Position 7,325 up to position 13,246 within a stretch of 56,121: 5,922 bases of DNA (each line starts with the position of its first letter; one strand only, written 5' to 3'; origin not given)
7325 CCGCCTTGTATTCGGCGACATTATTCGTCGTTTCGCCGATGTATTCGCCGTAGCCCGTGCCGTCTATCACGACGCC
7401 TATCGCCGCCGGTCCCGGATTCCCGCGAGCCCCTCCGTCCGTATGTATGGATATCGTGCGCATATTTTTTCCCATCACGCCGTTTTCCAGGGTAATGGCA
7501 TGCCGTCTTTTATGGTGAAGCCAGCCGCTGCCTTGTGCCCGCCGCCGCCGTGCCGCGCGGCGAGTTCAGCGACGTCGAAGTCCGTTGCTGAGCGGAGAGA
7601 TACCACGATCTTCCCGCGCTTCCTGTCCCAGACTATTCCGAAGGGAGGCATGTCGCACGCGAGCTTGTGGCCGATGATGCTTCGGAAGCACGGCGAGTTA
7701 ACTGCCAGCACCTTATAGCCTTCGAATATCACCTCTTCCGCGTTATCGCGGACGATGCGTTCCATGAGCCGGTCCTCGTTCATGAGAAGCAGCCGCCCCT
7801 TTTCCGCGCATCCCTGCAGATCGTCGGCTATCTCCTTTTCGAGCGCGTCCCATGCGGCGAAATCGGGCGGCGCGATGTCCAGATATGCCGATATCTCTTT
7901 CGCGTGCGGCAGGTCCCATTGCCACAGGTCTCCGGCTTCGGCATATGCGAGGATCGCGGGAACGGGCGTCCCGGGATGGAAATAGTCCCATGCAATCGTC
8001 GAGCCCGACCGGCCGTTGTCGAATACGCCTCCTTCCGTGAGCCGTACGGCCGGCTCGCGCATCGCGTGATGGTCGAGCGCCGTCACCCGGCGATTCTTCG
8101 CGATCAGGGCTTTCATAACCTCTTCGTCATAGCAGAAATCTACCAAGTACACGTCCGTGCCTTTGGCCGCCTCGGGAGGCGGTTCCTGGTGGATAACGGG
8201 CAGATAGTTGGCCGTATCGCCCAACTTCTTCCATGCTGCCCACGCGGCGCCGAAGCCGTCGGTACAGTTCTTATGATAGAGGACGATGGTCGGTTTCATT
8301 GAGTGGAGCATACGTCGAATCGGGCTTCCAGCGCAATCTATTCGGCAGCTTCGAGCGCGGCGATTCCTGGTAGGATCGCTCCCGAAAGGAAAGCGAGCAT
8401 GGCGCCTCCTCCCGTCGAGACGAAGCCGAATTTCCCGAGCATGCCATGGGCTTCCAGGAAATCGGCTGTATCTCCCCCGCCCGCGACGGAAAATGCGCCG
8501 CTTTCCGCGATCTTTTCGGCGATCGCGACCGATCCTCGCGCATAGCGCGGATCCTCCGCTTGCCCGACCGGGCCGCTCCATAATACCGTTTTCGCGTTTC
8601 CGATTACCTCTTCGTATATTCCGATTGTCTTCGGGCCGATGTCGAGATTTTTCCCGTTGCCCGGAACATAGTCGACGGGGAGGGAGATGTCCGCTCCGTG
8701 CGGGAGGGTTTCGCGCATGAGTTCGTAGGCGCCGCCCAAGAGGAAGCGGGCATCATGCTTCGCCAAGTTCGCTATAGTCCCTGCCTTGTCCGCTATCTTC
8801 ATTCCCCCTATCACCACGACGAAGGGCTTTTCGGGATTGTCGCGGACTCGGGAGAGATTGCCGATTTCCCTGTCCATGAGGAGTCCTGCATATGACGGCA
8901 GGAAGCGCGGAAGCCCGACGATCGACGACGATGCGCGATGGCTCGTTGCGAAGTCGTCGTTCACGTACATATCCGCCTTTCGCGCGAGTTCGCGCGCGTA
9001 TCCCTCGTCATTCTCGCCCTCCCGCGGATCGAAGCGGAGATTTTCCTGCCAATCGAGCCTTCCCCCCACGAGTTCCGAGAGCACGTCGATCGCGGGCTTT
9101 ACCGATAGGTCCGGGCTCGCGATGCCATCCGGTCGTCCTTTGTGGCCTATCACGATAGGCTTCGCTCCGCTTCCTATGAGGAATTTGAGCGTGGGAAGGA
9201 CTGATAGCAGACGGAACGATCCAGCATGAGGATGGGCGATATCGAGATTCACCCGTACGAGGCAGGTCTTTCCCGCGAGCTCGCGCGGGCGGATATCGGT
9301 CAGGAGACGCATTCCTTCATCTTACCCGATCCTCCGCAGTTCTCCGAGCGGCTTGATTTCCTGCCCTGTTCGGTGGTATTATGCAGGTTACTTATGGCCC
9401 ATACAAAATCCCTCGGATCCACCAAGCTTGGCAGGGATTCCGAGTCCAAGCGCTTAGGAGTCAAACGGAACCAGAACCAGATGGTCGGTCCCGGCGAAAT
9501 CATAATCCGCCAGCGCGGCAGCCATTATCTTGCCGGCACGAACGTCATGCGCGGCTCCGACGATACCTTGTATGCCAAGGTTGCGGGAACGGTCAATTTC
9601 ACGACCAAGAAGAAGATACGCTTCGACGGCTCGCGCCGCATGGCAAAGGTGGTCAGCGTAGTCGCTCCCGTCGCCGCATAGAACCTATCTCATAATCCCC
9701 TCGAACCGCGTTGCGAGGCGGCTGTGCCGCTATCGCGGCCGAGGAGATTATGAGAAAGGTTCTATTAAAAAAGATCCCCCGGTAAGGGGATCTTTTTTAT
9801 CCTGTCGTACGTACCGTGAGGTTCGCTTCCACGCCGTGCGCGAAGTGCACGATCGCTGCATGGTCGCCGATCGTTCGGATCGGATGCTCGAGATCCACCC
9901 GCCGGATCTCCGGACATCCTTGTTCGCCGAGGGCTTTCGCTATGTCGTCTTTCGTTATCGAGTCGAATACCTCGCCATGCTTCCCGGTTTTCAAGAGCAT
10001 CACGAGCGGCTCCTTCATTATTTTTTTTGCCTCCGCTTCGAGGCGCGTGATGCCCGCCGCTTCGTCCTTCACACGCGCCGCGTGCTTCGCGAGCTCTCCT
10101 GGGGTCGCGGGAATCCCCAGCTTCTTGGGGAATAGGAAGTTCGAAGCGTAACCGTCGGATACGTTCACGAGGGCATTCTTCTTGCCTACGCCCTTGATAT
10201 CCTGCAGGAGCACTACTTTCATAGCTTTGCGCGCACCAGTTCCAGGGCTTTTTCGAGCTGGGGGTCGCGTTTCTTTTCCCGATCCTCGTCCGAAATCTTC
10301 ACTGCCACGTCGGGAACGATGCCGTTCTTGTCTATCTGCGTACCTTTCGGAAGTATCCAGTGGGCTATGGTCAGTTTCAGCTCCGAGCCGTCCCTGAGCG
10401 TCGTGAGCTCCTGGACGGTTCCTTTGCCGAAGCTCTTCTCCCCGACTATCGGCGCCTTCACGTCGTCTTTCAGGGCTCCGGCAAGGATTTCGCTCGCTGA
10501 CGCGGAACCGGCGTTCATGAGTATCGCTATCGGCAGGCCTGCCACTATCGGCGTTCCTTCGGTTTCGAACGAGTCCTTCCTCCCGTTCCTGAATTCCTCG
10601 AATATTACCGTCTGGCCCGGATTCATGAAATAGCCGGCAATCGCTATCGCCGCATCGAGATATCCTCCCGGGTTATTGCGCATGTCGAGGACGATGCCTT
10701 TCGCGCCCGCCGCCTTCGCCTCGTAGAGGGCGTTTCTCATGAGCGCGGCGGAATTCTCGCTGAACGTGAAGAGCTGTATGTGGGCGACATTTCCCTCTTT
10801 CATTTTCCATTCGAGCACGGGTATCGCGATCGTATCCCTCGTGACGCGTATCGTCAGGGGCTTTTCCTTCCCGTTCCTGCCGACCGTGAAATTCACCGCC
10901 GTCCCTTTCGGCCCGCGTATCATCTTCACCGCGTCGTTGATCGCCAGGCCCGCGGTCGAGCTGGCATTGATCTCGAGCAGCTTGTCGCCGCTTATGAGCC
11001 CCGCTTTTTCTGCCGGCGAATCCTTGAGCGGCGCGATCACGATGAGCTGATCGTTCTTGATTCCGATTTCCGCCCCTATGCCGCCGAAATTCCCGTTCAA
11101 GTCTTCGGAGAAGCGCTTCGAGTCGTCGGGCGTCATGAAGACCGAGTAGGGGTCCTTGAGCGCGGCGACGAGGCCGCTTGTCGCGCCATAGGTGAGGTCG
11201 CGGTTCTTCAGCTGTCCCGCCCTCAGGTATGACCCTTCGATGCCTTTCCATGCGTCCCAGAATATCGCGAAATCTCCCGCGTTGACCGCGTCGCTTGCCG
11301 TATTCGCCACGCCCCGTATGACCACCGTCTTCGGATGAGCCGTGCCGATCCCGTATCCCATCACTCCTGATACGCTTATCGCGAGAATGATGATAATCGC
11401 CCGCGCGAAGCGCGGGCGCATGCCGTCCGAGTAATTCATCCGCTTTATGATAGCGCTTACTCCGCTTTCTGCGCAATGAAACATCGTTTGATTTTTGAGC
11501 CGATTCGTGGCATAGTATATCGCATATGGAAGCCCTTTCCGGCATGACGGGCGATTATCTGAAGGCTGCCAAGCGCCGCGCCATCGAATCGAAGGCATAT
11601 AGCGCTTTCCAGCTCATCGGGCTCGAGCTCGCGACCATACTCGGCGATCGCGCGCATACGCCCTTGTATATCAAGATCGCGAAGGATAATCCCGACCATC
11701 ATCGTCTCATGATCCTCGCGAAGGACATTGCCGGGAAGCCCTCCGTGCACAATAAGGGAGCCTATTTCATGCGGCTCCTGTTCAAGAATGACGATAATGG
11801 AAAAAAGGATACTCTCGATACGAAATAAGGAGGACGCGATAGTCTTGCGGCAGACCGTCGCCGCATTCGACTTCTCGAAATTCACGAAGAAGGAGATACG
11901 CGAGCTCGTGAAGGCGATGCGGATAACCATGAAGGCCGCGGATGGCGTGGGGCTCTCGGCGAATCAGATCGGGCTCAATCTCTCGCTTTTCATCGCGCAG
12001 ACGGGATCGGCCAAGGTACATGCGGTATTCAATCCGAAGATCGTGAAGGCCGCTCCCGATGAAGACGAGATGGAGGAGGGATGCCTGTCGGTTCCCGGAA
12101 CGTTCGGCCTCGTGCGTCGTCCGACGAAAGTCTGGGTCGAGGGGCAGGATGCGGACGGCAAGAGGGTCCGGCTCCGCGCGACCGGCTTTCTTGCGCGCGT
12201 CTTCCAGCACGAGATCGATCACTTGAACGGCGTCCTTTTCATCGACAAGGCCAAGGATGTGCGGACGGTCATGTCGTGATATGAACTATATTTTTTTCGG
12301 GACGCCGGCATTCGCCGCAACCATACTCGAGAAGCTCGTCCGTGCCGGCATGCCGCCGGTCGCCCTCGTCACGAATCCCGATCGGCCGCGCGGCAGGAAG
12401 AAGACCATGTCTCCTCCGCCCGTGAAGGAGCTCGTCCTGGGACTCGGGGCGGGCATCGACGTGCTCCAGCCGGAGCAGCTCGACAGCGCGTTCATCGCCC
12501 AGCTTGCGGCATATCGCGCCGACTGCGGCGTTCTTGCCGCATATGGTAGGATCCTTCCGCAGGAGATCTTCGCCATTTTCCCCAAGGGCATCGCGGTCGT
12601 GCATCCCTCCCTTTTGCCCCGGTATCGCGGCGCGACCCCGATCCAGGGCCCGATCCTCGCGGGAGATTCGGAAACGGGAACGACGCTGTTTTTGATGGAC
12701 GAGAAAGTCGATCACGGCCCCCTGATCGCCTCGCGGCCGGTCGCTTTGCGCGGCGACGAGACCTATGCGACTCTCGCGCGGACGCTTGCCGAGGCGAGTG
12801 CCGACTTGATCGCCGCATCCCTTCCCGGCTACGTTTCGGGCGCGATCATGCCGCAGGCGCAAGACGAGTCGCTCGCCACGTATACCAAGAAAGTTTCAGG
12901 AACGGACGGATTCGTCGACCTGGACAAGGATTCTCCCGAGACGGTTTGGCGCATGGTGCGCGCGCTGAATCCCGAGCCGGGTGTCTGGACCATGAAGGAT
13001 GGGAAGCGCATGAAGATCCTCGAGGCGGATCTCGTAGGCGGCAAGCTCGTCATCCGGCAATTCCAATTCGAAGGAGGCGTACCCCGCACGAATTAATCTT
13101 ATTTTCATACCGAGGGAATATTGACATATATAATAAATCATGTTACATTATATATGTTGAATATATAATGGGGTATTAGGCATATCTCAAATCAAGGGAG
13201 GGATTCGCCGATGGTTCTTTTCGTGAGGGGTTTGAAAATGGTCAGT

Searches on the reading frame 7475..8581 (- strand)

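Call 77: search_protein_families(library=pfam, proteins=[window:7475-8581:-], max_evalue=0.001)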
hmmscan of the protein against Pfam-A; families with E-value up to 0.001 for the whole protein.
window:7475-8581:- (368 aa): 1 family
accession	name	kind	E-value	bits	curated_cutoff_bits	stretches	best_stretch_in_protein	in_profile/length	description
PF02272.25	DHHA1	-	1.4e-07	32.3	25.9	1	320-359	39-85/102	DHHA1 domain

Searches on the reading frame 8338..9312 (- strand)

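Call 77: search_protein_families(library=pfam, proteins=[window:8338-9312:-], max_evalue=0.001)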
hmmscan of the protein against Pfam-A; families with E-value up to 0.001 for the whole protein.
window:8338-9312:- (324 aa): 1 family
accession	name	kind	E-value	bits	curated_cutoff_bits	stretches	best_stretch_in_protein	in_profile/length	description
PF00162.24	PGK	-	3e-75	254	27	3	90-195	110-215/379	Phosphoglycerate kinase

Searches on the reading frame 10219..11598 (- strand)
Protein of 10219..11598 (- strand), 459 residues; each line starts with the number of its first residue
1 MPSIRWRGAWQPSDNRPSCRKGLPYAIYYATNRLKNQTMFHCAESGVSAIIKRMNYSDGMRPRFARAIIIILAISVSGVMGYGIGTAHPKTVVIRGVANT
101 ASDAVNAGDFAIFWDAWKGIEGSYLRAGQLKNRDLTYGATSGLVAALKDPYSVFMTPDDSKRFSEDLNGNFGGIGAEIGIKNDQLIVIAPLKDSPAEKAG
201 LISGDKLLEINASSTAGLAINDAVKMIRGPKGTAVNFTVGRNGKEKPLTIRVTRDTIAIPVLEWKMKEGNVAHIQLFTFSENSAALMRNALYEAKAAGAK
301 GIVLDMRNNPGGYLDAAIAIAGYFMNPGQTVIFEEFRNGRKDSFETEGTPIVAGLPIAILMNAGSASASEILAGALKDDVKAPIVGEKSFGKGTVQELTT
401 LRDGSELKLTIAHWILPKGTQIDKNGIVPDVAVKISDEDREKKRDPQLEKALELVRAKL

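Call 75: find_encoding_contigs(protein=window:10219-11598:-, flank=10000, max_places=1)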
Protein window:10219-11598:- (459 aa): no gene with exactly this product is on record in the collection.

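Call 77: search_protein_families(library=pfam, proteins=[window:10219-11598:-], max_evalue=0.001)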
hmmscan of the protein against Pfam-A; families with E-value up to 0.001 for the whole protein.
window:10219-11598:- (459 aa): 5 families
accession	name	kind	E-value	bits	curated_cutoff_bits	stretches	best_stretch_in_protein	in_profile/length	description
PF03572.23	Peptidase_S41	-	9e-46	155.9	24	1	270-433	1-165/165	Peptidase family S41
PF13180.12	PDZ_2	-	6.6e-09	36.4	27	1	172-252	1-80/80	PDZ domain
PF17820.7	PDZ_6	-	7.5e-09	35.6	27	1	187-239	2-52/54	PDZ domain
PF00595.29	PDZ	-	1.1e-07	32.6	23.2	1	172-238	10-79/81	PDZ domain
PF22694.1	CtpB_N-like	-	3.3e-06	27.9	27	1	108-156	36-82/85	Activating protease CtpB N-terminal domain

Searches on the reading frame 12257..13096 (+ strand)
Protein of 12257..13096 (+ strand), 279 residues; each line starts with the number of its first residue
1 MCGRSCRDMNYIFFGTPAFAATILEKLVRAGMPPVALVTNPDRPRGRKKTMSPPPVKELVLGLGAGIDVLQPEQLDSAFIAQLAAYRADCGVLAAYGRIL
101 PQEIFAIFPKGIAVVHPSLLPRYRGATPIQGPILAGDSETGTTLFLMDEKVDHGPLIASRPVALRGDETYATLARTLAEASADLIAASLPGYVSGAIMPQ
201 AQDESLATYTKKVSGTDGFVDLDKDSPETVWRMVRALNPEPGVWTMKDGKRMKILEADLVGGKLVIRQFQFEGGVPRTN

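Call 77: search_protein_families(library=pfam, proteins=[window:12257-13096:+], max_evalue=0.001)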
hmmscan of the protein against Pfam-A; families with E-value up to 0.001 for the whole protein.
window:12257-13096:+ (279 aa): 2 families
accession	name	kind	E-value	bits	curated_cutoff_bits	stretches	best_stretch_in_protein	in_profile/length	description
PF00551.24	Formyl_trans_N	-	3.2e-35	121.9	26.1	1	10-184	2-176/181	Formyl transferase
PF02911.23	Formyl_trans_C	-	8.4e-09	36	21.1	1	214-260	3-48/100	Formyl transferase, C-terminal domain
